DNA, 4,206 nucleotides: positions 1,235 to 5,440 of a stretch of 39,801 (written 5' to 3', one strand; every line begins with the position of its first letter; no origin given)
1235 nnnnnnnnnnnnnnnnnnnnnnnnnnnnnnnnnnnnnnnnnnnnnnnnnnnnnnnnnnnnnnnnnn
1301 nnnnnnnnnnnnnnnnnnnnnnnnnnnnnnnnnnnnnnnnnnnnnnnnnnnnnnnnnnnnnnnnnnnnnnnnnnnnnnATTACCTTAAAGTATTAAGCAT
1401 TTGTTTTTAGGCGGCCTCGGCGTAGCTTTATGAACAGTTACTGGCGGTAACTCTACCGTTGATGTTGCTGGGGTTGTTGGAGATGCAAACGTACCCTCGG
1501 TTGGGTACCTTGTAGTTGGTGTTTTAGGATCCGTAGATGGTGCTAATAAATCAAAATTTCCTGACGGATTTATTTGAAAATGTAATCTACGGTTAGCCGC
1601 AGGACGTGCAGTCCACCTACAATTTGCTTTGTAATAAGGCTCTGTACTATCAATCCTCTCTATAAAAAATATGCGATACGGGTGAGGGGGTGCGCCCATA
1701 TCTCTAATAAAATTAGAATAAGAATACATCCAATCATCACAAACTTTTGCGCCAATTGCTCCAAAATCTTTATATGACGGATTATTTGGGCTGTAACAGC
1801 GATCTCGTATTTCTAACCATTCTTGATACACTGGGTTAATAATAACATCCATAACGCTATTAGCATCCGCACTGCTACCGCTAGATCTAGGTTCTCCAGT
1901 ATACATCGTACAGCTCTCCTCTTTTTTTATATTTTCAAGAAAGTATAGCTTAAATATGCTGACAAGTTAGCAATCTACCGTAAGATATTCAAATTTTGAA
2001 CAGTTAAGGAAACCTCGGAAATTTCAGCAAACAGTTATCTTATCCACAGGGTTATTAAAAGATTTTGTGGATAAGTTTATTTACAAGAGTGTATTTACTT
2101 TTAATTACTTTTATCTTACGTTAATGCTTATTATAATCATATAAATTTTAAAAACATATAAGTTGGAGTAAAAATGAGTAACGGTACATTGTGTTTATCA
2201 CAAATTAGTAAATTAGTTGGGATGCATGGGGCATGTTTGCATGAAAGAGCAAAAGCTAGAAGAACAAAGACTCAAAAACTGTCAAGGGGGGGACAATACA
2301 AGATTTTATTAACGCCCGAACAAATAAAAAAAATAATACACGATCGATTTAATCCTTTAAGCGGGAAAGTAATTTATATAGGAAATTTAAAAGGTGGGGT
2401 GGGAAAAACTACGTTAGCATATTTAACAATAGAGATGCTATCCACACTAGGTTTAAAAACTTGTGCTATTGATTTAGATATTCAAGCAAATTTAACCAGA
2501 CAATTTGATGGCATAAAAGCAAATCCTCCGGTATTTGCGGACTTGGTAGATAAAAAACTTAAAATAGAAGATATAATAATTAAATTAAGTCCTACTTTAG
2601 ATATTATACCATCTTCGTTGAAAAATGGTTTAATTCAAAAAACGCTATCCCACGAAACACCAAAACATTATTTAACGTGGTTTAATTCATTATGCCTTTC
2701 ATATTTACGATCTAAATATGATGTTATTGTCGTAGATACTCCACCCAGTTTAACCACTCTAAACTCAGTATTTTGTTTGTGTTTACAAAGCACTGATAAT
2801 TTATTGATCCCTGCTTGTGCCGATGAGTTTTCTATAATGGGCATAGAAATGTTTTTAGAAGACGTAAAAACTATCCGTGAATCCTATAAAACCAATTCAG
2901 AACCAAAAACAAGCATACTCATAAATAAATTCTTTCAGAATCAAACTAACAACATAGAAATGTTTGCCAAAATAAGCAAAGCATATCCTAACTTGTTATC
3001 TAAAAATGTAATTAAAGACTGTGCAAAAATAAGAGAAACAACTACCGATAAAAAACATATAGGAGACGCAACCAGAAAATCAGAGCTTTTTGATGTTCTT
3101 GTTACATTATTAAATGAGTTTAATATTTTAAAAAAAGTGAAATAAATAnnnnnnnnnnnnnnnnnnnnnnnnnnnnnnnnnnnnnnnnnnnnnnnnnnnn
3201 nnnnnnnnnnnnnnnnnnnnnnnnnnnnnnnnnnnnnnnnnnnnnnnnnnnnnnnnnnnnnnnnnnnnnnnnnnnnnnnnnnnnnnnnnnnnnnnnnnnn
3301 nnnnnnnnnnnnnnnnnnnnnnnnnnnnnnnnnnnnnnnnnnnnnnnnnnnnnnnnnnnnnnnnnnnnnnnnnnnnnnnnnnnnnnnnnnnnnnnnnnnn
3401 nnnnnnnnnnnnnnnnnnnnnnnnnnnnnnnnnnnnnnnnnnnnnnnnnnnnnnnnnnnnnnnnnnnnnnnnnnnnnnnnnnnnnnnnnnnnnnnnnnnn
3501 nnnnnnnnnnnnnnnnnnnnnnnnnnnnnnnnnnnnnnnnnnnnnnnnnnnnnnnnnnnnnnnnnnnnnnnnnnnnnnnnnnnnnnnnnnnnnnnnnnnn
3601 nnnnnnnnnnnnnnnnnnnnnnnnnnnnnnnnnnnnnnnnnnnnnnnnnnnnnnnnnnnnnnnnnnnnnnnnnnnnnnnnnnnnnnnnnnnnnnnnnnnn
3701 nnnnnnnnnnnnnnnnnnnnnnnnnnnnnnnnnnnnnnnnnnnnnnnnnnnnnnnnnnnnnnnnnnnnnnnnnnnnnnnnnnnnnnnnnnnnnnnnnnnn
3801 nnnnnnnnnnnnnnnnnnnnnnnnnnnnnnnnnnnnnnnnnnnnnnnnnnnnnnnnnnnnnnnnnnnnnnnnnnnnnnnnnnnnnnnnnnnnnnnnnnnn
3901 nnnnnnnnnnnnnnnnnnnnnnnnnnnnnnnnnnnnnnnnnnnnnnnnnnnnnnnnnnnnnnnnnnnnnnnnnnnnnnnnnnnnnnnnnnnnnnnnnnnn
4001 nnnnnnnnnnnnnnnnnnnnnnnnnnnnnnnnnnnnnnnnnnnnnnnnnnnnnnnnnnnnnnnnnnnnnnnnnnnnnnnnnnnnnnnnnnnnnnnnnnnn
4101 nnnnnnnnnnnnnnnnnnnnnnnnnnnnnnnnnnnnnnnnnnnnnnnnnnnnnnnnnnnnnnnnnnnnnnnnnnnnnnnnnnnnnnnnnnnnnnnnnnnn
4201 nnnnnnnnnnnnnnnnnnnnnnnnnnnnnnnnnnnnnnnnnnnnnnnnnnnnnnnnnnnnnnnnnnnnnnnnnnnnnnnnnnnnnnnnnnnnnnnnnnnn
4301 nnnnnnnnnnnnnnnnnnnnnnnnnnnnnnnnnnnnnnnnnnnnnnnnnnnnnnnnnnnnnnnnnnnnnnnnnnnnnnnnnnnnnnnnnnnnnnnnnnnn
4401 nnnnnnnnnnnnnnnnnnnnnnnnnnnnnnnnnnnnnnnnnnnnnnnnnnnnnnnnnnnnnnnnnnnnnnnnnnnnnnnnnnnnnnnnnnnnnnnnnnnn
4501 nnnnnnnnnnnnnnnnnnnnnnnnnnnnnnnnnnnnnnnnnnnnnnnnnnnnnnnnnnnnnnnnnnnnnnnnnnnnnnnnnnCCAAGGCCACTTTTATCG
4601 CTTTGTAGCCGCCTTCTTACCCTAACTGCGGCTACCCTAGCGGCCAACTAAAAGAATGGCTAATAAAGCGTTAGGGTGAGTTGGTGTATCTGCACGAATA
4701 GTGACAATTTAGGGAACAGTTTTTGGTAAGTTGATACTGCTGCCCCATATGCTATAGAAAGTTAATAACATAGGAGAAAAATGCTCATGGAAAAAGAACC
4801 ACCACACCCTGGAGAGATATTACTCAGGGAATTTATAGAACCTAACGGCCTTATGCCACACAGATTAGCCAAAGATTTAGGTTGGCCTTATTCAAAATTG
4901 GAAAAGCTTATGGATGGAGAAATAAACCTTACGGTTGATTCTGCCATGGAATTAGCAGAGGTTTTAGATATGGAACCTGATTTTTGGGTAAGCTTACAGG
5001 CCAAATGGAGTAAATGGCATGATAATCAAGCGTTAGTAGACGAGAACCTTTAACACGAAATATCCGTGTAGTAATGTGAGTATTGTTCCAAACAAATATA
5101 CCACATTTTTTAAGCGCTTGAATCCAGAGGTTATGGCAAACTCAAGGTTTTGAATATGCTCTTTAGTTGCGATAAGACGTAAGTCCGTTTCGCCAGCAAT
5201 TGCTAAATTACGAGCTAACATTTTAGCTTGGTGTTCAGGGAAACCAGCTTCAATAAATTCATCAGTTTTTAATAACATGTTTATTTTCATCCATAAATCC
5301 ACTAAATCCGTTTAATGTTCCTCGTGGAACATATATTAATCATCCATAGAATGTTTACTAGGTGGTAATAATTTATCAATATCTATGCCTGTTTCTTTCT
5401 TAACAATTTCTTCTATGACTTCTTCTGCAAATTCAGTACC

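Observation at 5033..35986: Six scattered paralogues of a small coiled-coil, C-terminally membrane-anchored protein family (DUF1640-like, Bdr-like)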

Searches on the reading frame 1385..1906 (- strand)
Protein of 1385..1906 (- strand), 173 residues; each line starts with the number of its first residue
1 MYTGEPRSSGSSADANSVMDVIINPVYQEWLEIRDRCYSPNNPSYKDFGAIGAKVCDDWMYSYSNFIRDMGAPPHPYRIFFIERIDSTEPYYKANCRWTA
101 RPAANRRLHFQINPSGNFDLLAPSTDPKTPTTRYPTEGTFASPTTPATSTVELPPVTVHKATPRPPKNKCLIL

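Call 13: search_protein_families(library=phrogs, max_evalue=0.00001, proteins=[window:1385-1906:-])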
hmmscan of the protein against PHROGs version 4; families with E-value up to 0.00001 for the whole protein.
window:1385-1906:- (173 aa): 5 families
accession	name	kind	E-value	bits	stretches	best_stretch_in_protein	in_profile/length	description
phrog_3377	-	DNA, RNA and nucleotide metabolism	6.5e-22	79.3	1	19-102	7-88/196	HNH endonuclease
phrog_8790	-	DNA, RNA and nucleotide metabolism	1.6e-21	78.4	1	23-107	22-102/241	restriction endonuclease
phrog_374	-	DNA, RNA and nucleotide metabolism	6.1e-18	65.9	1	23-100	269-344/617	HNH endonuclease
phrog_2081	-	DNA, RNA and nucleotide metabolism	1.6e-13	51.6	1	18-100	97-187/433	HNH endonuclease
phrog_953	-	DNA, RNA and nucleotide metabolism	7.5e-10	39.7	1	20-70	218-266/420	HNH endonuclease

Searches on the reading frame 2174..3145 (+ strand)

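Call 13: search_protein_families(library=phrogs, max_evalue=0.00001, proteins=[window:2174-3145:+])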
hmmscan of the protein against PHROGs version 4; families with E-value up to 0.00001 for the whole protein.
window:2174-3145:+ (323 aa): 1 family
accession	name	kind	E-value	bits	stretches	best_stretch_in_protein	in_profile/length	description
phrog_164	-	DNA, RNA and nucleotide metabolism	2.9e-39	136.5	1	62-304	222-456/500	ParA-like partition protein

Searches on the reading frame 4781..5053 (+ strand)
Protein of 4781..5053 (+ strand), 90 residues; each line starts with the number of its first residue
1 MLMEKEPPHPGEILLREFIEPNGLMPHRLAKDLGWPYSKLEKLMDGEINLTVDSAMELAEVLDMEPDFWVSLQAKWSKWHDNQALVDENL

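Call 57: search_protein_families(library=pfam, max_evalue=0.001, proteins=[window:4781-5053:+])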
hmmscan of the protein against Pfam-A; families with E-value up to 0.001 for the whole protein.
window:4781-5053:+ (90 aa): 0 families

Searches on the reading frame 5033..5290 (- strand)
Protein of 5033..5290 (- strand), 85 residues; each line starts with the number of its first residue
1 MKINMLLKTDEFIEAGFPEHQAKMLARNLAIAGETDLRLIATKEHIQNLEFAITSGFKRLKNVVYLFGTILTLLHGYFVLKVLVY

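Call 9: search_protein_families(library=pfam, max_evalue=1, proteins=[window:5033-5290:-])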
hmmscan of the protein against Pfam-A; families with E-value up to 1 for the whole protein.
window:5033-5290:- (85 aa): 0 families

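Call 10: search_protein_families(library=phrogs, max_evalue=0.01, proteins=[window:5033-5290:-])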
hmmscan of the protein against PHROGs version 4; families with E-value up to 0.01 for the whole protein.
window:5033-5290:- (85 aa): 1 family
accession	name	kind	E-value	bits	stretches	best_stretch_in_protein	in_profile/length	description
phrog_17872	-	unknown function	0.0049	18.4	1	12-58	15-59/100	-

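Call 27: search_protein_representatives(alignment_id=A1)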
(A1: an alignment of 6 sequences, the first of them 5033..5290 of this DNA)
Query: 6 sequences, 89 profile positions. Proteins with E-value up to 0.001 (for the whole library): 1466; up to 1e-10: 53; up to 1e-30: 2. The best 150 are listed.
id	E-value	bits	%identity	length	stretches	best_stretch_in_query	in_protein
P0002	2.8e-33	130.4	-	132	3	1-62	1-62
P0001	2.1e-32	127.6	-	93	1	1-89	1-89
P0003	2.2e-25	105.1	-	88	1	1-82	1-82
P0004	3.3e-23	98.2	-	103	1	1-85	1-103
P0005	1.0e-22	96.6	-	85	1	1-84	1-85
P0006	2.0e-22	95.7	-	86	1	1-89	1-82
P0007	1.6e-19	86.3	-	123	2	1-62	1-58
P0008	1.9e-18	82.9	-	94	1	1-88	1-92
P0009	2.8e-18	82.4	-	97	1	1-88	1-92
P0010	1.2e-17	80.4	-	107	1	1-87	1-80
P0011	6.4e-17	78.0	-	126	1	1-84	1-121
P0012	2.2e-16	76.3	-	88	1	1-84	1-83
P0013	2.3e-16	76.3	-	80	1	2-89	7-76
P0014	3.0e-16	75.9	-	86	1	1-58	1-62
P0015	5.4e-16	75.1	-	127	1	1-81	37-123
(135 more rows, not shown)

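Call 45: search_protein_families(library=ncbifam, max_evalue=0.1, proteins=[window:5033-5290:-])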
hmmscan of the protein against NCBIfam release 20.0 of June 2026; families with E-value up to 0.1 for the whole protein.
window:5033-5290:- (85 aa): 0 families

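Call 100: search_protein_families(library=padloc, max_evalue=0.01, proteins=[window:5033-5290:-])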
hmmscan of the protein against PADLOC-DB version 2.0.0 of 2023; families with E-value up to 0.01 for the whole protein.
window:5033-5290:- (85 aa): 0 families
